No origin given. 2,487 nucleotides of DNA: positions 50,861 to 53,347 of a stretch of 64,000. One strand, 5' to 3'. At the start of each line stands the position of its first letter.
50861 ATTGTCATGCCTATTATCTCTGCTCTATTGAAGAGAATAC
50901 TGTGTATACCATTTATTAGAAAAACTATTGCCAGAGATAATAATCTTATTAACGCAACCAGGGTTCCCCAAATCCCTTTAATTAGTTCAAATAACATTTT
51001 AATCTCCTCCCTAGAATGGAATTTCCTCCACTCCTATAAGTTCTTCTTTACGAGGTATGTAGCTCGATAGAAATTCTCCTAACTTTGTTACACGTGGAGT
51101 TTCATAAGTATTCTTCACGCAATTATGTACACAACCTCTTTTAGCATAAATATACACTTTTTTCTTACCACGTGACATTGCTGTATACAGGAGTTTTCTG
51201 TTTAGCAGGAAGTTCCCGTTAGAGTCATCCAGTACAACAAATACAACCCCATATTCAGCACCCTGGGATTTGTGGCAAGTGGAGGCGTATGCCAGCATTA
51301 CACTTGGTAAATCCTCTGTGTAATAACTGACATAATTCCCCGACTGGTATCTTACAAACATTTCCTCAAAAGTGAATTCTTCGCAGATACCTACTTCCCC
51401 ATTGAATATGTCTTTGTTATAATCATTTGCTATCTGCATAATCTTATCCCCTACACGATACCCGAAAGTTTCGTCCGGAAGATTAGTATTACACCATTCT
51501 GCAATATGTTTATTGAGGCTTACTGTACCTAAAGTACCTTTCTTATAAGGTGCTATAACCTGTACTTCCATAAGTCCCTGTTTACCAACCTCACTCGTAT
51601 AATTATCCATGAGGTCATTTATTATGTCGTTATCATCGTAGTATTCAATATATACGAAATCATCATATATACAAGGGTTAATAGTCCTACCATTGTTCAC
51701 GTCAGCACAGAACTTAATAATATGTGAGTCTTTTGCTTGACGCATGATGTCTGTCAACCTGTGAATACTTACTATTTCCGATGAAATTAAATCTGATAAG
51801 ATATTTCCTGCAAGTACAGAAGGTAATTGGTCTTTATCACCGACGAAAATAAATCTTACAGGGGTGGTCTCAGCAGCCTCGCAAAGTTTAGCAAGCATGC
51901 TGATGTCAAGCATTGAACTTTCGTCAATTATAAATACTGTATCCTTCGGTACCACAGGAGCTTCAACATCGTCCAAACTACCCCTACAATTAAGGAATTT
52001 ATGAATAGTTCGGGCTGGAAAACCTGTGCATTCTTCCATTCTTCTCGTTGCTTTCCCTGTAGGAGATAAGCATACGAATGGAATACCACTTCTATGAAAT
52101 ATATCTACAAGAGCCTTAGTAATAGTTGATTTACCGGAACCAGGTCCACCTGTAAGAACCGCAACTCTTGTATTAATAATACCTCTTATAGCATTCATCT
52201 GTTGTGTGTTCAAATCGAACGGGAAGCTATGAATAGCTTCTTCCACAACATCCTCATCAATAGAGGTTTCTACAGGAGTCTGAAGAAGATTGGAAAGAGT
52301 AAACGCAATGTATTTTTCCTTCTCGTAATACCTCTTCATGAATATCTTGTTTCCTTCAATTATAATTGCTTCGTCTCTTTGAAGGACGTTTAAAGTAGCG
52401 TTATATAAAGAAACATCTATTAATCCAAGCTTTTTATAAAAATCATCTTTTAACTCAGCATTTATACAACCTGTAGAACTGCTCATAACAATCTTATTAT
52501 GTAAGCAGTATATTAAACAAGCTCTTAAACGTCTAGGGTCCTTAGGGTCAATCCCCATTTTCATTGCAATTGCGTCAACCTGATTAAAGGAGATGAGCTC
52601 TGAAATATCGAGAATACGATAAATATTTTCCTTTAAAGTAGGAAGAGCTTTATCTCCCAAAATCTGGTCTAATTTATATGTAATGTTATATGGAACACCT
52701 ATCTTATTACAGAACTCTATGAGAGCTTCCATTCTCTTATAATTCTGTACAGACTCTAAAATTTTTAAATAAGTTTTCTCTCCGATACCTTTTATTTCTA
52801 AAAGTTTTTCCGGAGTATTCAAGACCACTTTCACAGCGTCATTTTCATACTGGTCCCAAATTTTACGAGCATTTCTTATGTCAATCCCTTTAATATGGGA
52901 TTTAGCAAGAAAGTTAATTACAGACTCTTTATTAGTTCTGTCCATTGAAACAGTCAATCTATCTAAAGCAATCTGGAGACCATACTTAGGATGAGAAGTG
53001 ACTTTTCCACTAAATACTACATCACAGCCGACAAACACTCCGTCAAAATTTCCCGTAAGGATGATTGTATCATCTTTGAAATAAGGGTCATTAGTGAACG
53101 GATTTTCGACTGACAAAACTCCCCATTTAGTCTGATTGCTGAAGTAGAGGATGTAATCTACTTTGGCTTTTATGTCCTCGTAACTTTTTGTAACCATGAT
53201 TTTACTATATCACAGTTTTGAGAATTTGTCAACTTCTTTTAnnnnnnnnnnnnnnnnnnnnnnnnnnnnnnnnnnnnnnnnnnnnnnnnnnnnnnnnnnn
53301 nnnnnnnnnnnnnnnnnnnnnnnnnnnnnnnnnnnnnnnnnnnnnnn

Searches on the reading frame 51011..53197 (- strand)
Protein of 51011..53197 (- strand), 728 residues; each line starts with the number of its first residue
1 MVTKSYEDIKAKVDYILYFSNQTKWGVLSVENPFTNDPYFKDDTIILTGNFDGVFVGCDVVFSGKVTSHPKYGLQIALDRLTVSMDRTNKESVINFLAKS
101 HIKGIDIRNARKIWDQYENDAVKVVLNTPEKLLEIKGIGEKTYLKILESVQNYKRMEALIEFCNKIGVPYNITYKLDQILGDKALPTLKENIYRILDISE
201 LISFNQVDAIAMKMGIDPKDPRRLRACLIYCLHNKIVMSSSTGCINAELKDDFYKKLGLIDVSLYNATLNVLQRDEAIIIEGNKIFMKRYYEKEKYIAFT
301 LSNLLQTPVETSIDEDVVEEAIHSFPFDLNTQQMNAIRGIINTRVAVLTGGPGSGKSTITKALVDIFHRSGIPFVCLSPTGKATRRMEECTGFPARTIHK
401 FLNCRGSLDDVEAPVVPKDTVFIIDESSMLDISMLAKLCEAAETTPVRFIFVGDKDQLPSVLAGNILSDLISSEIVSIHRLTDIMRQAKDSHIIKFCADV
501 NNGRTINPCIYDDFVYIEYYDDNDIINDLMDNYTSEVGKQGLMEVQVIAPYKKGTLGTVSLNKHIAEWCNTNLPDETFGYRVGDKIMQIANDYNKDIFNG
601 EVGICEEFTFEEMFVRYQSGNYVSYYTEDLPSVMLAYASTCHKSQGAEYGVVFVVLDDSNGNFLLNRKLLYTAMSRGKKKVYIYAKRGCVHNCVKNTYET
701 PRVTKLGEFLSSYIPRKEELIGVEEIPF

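Call 9: search_protein_families(library=phrogs, proteins=[window:51011-53197:-])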
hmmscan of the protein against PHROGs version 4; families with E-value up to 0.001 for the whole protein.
window:51011-53197:- (728 aa): 6 families
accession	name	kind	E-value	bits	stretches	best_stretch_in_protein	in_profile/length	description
phrog_4412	-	DNA, RNA and nucleotide metabolism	9.1e-138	461.7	1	7-712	8-740/743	exonuclease V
phrog_325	-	DNA, RNA and nucleotide metabolism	7.7e-72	243.9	1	249-687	389-870/986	Dda-like helicase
phrog_1967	-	DNA, RNA and nucleotide metabolism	3.4e-08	33.5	1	639-696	608-679/776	DNA helicase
phrog_168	-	DNA, RNA and nucleotide metabolism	0.0005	20.8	0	336-540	32-216/314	clamp loader of DNA polymerase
phrog_7485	-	unknown function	0.00064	19.8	0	313-370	197-254/430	-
phrog_25471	-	unknown function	0.00075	20.6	0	420-459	122-161/162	-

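Call 10: search_protein_families(library=pfam, proteins=[window:51011-53197:-])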
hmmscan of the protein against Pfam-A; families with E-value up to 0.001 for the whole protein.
window:51011-53197:- (728 aa): 10 families
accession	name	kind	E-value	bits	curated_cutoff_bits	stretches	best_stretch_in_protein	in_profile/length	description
PF13604.12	AAA_30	-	6.3e-41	140.6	27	1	329-506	2-174/191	AAA domain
PF13245.12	AAA_19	-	4.8e-31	108.1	25.1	1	333-461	1-132/134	AAA domain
PF14490.11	HHH_RecD2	-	5.9e-23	81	27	1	154-235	3-84/92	ATP-dependent RecD2 DNA helicase HHH domain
PF13538.12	UvrD_C_2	-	1.4e-15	57.4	27.4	1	635-684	1-52/52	UvrD-like helicase C-terminal domain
PF23139.1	OB_YrrC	-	6.4e-12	45.7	27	1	7-83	2-73/76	ATP-dependent DNA helicase YrrC, OB-fold domain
PF18335.7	SH3_13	-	1.4e-11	44.5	41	1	561-612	1-58/65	ATP-dependent RecD-like DNA helicase SH3 domain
PF01443.25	Viral_helicase1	-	2.3e-11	44.4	21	1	628-684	169-227/228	Viral superfamily 1 RNA helicase core domain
PF13401.12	AAA_22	-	2.2e-06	28.4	27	1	344-458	6-126/130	AAA domain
PF13086.12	AAA_11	-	6.5e-05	23.3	27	0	329-368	2-39/257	AAA domain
PF20720.3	nSTAND3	-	0.00075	19.7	27.2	0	336-373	10-47/155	Novel STAND NTPase 3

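Call 19: find_homologous_proteins(query=window:51011-53197:-, max_evalue=1e-20)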
Query window:51011-53197:- (728 aa): 1429 proteins with E <= 1e-20 among 8000 candidates; the best 120 are listed.
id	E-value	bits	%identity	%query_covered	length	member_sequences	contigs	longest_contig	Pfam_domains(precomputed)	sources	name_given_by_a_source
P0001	0.0e+0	1644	99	100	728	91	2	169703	PF13538.13,PF01443.25,PF13604.13,PF13245.13,PF23139.2,PF18335.8,PF13401.13,PF14490.12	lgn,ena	-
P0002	0.0e+0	1093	65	100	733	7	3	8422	PF13538.13,PF13086.13,PF01443.25,PF13604.13,PF13245.13,PF23139.2,PF18335.8,PF13401.13,PF14490.12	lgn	-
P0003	0.0e+0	1075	64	98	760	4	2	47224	PF13538.13,PF13086.13,PF01443.25,PF13604.13,PF13245.13,PF23139.2,PF18335.8,PF13401.13,PF14490.12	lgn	-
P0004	0.0e+0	1038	63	98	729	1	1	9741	PF13538.13,PF13086.13,PF01443.25,PF13604.13,PF13245.13,PF23139.2,PF18335.8,PF13401.13,PF14490.12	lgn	-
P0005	5.4e-288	975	59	98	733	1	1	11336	PF13538.13,PF13086.13,PF01443.25,PF13604.13,PF13245.13,PF23139.2,PF18335.8,PF13401.13,PF14490.12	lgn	-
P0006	2.2e-265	901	56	98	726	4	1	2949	PF13538.13,PF01443.25,PF13604.13,PF13245.13,PF23139.2,PF18335.8,PF14490.12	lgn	-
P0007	7.9e-265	899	54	98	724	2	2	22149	PF13538.13,PF13086.13,PF01443.25,PF13604.13,PF13245.13,PF23139.2,PF18335.8,PF14490.12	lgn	-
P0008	2.3e-260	884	53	99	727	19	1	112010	PF13538.13,PF13086.13,PF01443.25,PF13604.13,PF13245.13,PF23139.2,PF18335.8,PF13401.13,PF14490.12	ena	-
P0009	2.8e-256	871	54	100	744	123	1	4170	PF13538.13,PF13086.13,PF01443.25,PF13604.13,PF13245.13,PF23139.2,PF18335.8,PF13401.13,PF14490.12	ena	-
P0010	3.4e-255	867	53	100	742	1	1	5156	PF13538.13,PF13086.13,PF01443.25,PF13604.13,PF13245.13,PF23139.2,PF18335.8,PF13401.13,PF14490.12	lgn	-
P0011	3.1e-254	864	54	99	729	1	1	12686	PF13538.13,PF01443.25,PF13604.13,PF13245.13,PF23139.2,PF18335.8,PF14490.12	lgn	-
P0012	5.2e-254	863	53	100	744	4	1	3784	PF13538.13,PF13086.13,PF01443.25,PF13604.13,PF13245.13,PF23139.2,PF18335.8,PF13401.13,PF14490.12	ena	-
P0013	7.3e-253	859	53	100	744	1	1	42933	PF13538.13,PF13086.13,PF01443.25,PF13604.13,PF13245.13,PF23139.2,PF18335.8,PF13401.13,PF14490.12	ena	-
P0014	3.2e-252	857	53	99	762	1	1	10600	PF13538.13,PF13086.13,PF01443.25,PF13604.13,PF13245.13,PF23139.2,PF18335.8,PF13401.13,PF14490.12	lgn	-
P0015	3.8e-252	857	53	100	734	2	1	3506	PF13538.13,PF13086.13,PF01443.25,PF13604.13,PF13245.13,PF23139.2,PF18335.8,PF13401.13,PF14490.12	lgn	-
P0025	2.0e-245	835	53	98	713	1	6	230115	PF13538.13,PF13086.13,PF01443.25,PF13604.13,PF13245.13,PF23139.2,PF18335.8,PF09848.16,PF14490.12,PF20720.4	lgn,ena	-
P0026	2.7e-244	831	52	99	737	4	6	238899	PF13538.13,PF13086.13,PF01443.25,PF13604.13,PF13245.13,PF23139.2,PF18335.8,PF13401.13,PF14490.12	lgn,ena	-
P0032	1.0e-235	803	50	100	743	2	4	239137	PF13538.13,PF13086.13,PF01443.25,PF13604.13,PF13245.13,PF23139.2,PF18335.8,PF13401.13,PF14490.12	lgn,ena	-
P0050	4.2e-203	695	47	97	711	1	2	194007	PF13538.13,PF13086.13,PF01443.25,PF13604.13,PF13245.13,PF23139.2,PF18335.8,PF14490.12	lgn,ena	-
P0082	2.2e-156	540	41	96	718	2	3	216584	PF13538.13,PF13086.13,PF14520.13,PF01443.25,PF13604.13,PF13245.13,PF23139.2,PF18335.8,PF14490.12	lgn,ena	-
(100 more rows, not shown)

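Call 20: find_encoding_contigs(protein=P0003, flank=10000, max_places=2)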
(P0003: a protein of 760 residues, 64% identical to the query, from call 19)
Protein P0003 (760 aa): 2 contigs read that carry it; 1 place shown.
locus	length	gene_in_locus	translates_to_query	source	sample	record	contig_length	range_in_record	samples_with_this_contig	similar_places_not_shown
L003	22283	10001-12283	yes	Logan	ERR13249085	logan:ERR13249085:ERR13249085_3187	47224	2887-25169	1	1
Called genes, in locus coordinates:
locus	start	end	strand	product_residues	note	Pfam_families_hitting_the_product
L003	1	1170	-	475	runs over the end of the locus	-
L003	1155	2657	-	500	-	-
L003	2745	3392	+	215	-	-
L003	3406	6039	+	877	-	-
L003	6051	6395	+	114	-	-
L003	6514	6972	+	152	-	-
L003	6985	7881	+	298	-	-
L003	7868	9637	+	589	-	-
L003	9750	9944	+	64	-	-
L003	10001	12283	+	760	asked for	PF23139:OB_YrrC, PF14490:HHH_RecD2, PF13086:AAA_11 (faint), PF13604:AAA_30, PF01443:Viral_helicase1 (faint), PF13245:AAA_19, PF18335:SH3_13, PF13538:UvrD_C_2, +1 more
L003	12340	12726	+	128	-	-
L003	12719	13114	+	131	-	-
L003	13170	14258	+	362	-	-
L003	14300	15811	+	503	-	PF13306:LRR_5 (weak)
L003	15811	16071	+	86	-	-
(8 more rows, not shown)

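Call 21: find_encoding_contigs(protein=P0008, flank=10000, max_places=2)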
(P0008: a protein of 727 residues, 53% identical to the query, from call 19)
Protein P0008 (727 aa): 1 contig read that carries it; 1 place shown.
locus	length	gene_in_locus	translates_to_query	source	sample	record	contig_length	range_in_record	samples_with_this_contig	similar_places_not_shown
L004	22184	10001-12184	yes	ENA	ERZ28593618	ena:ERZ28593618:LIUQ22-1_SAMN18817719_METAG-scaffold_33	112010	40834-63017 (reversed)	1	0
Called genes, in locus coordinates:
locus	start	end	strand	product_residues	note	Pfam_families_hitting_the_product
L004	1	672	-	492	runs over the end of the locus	-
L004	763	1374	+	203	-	-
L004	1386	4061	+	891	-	-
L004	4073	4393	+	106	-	-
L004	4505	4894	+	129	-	-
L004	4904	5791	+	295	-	-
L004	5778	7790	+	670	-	-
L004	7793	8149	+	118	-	-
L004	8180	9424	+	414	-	-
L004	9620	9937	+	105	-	-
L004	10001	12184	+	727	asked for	PF23139:OB_YrrC, PF14490:HHH_RecD2, PF13245:AAA_19, PF13401:AAA_22, PF13604:AAA_30, PF01443:Viral_helicase1 (weak), PF18335:SH3_13, PF13538:UvrD_C_2, +1 more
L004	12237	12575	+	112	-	-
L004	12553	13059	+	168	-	-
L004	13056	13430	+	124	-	-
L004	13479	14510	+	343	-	-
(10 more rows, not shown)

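Call 22: find_encoding_contigs(protein=P0026, flank=10000, max_places=2)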
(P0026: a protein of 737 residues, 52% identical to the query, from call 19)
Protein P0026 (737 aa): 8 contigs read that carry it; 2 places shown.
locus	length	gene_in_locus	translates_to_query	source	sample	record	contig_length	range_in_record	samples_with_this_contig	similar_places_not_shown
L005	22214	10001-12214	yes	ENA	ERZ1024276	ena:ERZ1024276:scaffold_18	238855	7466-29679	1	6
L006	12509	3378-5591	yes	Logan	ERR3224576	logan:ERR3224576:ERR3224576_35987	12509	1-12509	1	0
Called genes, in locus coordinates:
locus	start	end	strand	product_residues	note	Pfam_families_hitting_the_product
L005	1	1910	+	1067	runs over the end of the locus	-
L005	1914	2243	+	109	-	-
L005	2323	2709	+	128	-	-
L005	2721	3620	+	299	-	-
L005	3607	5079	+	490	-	-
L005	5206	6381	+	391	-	-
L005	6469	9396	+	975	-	-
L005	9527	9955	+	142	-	-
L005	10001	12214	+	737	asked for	PF23139:OB_YrrC, PF14490:HHH_RecD2, PF01443:Viral_helicase1 (faint), PF13086:AAA_11 (faint), PF13245:AAA_19, PF13604:AAA_30, PF18335:SH3_13, PF13538:UvrD_C_2, +1 more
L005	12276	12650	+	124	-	-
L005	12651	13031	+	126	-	-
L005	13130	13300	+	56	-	-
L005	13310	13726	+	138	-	-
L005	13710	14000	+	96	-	PF00085:Thioredoxin, PF13098:Thioredoxin_2 (weak)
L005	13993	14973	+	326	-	PF01966:HD (weak)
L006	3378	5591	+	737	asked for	PF23139:OB_YrrC, PF14490:HHH_RecD2, PF01443:Viral_helicase1 (faint), PF13086:AAA_11 (faint), PF13245:AAA_19, PF13604:AAA_30, PF18335:SH3_13, PF13538:UvrD_C_2, +1 more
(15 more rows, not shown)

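Call 23: find_encoding_contigs(protein=P0025, flank=10000, max_places=2)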
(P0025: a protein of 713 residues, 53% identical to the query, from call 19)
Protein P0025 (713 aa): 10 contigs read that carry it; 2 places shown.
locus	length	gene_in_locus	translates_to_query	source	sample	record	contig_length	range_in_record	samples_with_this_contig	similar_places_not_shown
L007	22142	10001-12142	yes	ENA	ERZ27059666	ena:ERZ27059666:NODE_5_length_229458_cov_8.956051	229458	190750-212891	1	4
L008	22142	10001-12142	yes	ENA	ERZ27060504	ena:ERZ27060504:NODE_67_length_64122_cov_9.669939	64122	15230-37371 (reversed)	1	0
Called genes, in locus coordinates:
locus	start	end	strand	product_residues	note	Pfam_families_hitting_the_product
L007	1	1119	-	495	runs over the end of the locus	PF12571:Phage_tail_fib (weak)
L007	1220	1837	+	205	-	-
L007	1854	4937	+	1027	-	-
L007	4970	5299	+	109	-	-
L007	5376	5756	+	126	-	-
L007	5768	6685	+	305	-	-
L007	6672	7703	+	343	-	-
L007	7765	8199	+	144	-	-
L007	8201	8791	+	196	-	-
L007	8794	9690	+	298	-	PF13306:LRR_5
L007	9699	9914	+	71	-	-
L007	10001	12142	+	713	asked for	PF23139:OB_YrrC, PF14490:HHH_RecD2, PF13086:AAA_11 (faint), PF13245:AAA_19, PF13604:AAA_30, PF20720:nSTAND3 (faint), PF18335:SH3_13, PF13538:UvrD_C_2, +2 more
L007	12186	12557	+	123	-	-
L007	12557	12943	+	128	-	-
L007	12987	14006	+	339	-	-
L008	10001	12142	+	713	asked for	PF23139:OB_YrrC, PF14490:HHH_RecD2, PF13086:AAA_11 (faint), PF13245:AAA_19, PF13604:AAA_30, PF20720:nSTAND3 (faint), PF18335:SH3_13, PF13538:UvrD_C_2, +2 more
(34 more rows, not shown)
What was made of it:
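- Tail-fibre and virion-structural PHROG hits, and a Phage_tail_fib hit in a syntenic relative (calls 9, 23).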

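Call 25: find_encoding_contigs(protein=P0032, flank=10000, max_places=1)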
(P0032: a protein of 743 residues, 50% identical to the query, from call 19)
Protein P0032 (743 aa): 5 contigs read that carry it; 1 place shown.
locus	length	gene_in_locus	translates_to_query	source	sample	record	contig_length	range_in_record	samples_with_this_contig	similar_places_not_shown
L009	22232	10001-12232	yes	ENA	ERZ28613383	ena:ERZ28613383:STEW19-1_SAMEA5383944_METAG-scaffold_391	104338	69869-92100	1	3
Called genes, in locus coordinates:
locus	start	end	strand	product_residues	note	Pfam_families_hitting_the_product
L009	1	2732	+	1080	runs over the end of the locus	-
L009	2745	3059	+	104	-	-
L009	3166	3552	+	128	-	-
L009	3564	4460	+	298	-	-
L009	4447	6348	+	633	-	-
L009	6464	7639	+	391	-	-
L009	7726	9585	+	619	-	-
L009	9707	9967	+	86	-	-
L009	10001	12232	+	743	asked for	PF23139:OB_YrrC, PF14490:HHH_RecD2, PF13245:AAA_19, PF13401:AAA_22 (weak), PF13604:AAA_30, PF18335:SH3_13, PF01443:Viral_helicase1 (weak), PF13538:UvrD_C_2, +1 more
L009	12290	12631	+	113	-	-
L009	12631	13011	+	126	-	-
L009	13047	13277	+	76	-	-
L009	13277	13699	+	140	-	-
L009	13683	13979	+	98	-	PF00085:Thioredoxin (weak)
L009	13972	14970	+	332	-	PF01966:HD (weak)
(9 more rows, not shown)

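Call 26: find_encoding_contigs(protein=P0050, flank=10000, max_places=1)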
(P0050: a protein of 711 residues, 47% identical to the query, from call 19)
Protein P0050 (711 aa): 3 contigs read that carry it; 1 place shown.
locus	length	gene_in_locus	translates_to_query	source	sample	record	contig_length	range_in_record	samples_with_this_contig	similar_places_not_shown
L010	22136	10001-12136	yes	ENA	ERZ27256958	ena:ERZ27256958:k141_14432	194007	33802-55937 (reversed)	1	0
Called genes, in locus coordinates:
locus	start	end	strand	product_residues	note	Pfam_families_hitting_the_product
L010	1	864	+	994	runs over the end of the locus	-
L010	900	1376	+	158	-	-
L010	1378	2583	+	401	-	PF12323:HTH_OrfB_IS605, PF01385:OrfB_IS605, PF07282:Cas12f1-like_TNB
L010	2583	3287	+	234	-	-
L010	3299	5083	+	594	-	-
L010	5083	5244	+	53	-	-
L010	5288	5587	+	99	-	-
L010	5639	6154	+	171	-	PF13392:HNH_3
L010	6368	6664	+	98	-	-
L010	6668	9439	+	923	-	-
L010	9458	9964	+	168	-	-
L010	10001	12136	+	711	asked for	PF23139:OB_YrrC, PF13086:AAA_11 (faint), PF14490:HHH_RecD2, PF13245:AAA_19, PF13604:AAA_30, PF01443:Viral_helicase1 (faint), PF18335:SH3_13, PF13538:UvrD_C_2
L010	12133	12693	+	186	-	PF13521:AAA_28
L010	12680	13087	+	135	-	-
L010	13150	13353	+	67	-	-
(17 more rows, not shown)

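Call 27: find_encoding_contigs(protein=P0082, flank=10000, max_places=1)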
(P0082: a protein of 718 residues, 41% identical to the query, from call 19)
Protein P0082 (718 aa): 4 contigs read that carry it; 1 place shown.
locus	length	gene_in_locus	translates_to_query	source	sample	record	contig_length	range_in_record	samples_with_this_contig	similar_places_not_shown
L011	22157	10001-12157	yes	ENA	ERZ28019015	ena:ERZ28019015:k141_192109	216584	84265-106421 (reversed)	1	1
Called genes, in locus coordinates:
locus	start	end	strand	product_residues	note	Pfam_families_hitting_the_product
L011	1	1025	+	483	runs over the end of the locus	-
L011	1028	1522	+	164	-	-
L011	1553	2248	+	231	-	-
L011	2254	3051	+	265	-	-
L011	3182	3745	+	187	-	-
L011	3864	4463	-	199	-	PF21722:Gly_rich_2 (weak)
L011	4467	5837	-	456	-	-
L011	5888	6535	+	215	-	-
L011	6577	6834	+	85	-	-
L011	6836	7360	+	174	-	PF08291:Peptidase_M15_3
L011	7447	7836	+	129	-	-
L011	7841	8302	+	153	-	-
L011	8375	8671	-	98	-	-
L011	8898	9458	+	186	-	-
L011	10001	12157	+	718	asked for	PF23139:OB_YrrC, PF14520:HHH_5 (weak), PF14490:HHH_RecD2, PF13604:AAA_30, PF13245:AAA_19, PF18335:SH3_13, PF01443:Viral_helicase1 (weak), PF13538:UvrD_C_2, +1 more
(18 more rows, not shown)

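Call 32: search_dna_similar(query=window:51011-53197:-, collection=phages, mode=protein, max_rows=25)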
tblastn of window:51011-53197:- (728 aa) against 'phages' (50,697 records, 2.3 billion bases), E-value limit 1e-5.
Records with a match: 917; places in all: 921; records where one place covers at least 80% of the query: 70.
Best place of each record, by identity: <60% 917.
By first word of the organism name: Klebsiella 276; Pseudomonas 138; Escherichia 108; Enterobacter 55; Bacillus 38; Bacteriophage 30; Vibrio 30; Lactococcus 22; Aeromonas 22; Cronobacter 19; and 45 more.
By host as written in the record: - 98; Klebsiella pneumoniae 90; Escherichia coli 54; Pseudomonas aeruginosa PAO1 45; Pseudomonas aeruginosa 44; Lactococcus lactis 17; Enterobacter cloacae 15; Klebsiella sp. M5a1 12; and 260 more.
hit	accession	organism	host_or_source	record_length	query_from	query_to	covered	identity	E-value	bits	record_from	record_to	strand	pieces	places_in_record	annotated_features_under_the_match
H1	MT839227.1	Bacteriophage sp.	human fecal samples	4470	7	706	96%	28.6%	5e-64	237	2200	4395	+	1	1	record has no annotation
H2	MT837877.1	Bacteriophage sp.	human fecal samples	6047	29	717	95%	29.0%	2e-63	235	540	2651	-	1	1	record has no annotation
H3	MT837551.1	Bacteriophage sp.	human fecal samples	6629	67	706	88%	31.0%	1e-69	254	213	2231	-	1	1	record has no annotation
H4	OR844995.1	Staphylococcus phage SA 1306 Kay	Staphylococcus aureus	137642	6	719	98%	27.5%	9e-55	210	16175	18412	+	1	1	record has no annotation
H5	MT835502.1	Bacteriophage sp.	human fecal samples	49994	67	706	88%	30.6%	2e-67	248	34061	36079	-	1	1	record has no annotation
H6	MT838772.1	Bacteriophage sp.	human fecal samples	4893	65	704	88%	30.5%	6e-61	228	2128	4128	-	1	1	record has no annotation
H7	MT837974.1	Bacteriophage sp.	human fecal samples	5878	65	710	89%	30.2%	2e-61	229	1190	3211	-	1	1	record has no annotation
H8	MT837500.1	Bacteriophage sp.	human fecal samples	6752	67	708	88%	29.9%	2e-68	250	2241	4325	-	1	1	record has no annotation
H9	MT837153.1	Bacteriophage sp.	human fecal samples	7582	89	714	86%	30.4%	2e-69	254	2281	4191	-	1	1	record has no annotation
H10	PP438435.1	Dolichospermum phage Dfl-JY45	Dolichospermum flos-aquae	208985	69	727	91%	28.7%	4e-70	256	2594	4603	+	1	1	hypothetical protein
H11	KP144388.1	Geobacillus virus E3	failed fermentation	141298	99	712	84%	30.3%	3e-53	205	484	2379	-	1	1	RecD/TrA-like helicase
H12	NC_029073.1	Geobacillus virus E3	failed fermentation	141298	99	712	84%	30.3%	3e-53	205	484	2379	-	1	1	exonuclease V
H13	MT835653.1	Bacteriophage sp.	human fecal samples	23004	71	713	88%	28.8%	4e-63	235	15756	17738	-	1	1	record has no annotation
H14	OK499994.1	Bacillus phage vB_BanS_Skywalker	Bacillus anthracis Sterne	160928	113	721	84%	30.4%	2e-54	209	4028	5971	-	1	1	RecD-like DNA helicase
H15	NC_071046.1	Bacillus phage vB_BanS_Skywalker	Bacillus anthracis Sterne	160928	113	721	84%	30.4%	2e-54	209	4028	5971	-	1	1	Dda-like helicase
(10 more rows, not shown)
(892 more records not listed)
